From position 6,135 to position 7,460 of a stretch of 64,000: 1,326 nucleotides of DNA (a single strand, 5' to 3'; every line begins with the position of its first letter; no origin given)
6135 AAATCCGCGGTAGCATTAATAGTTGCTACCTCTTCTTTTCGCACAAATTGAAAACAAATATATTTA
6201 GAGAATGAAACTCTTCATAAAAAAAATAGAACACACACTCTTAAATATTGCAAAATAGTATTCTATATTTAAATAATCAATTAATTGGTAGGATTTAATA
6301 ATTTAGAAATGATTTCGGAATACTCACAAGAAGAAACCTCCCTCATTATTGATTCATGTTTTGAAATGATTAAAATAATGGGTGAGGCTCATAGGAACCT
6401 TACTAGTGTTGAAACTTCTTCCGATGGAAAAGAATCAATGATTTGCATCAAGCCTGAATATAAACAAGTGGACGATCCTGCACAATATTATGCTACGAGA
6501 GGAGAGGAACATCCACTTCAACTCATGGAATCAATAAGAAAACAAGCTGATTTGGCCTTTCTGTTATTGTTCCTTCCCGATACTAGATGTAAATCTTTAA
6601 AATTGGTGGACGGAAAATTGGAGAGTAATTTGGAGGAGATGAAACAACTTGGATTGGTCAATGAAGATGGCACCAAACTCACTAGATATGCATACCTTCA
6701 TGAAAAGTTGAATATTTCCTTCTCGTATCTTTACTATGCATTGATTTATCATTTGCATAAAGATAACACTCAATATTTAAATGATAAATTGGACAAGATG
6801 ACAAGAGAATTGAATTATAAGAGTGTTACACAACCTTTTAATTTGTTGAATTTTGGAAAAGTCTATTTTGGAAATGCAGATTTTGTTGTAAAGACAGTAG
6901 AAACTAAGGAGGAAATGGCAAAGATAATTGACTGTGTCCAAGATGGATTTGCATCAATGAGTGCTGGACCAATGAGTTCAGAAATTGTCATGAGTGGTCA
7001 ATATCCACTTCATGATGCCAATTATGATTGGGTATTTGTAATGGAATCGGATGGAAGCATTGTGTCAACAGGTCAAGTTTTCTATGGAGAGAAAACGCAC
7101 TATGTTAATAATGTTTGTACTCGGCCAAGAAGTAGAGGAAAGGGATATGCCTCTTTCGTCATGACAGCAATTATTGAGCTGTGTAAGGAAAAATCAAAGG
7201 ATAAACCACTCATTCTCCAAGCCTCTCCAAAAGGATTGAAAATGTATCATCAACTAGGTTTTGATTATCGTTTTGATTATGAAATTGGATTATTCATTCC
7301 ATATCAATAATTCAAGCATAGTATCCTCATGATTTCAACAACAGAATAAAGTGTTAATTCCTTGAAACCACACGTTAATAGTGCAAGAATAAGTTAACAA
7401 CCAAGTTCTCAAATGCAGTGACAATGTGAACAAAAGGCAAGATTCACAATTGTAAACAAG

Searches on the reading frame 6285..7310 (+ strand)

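Call 13: search_protein_families(library=pfam, proteins=[window:6285-7310:+], max_evalue=0.001)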
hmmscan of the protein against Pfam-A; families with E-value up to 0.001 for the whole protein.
window:6285-7310:+ (341 aa): 7 families
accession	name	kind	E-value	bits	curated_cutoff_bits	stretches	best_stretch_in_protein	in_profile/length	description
PF13508.13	Acetyltransf_7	-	8.1e-08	33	27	1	250-326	5-82/84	Acetyltransferase (GNAT) domain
PF00583.31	Acetyltransf_1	-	1.3e-07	32.3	20.7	1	250-326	35-116/116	Acetyltransferase (GNAT) family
PF13673.13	Acetyltransf_10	-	1.6e-07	31.8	23.6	1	250-326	33-107/128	Acetyltransferase (GNAT) domain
PF13527.13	Acetyltransf_9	-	2.7e-05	24.6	25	1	248-328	41-126/127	Acetyltransferase (GNAT) domain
PF12746.13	GNAT_acetyltran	-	5.4e-05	23.4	26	1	251-333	160-241/243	GNAT acetyltransferase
PF08445.16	FR47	-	0.00015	22.1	22.1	1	275-330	25-81/86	FR47-like protein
PF23209.2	IDM1_C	-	0.00082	19.9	33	0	230-323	13-108/140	Increased DNA methylation 1, C-terminal domain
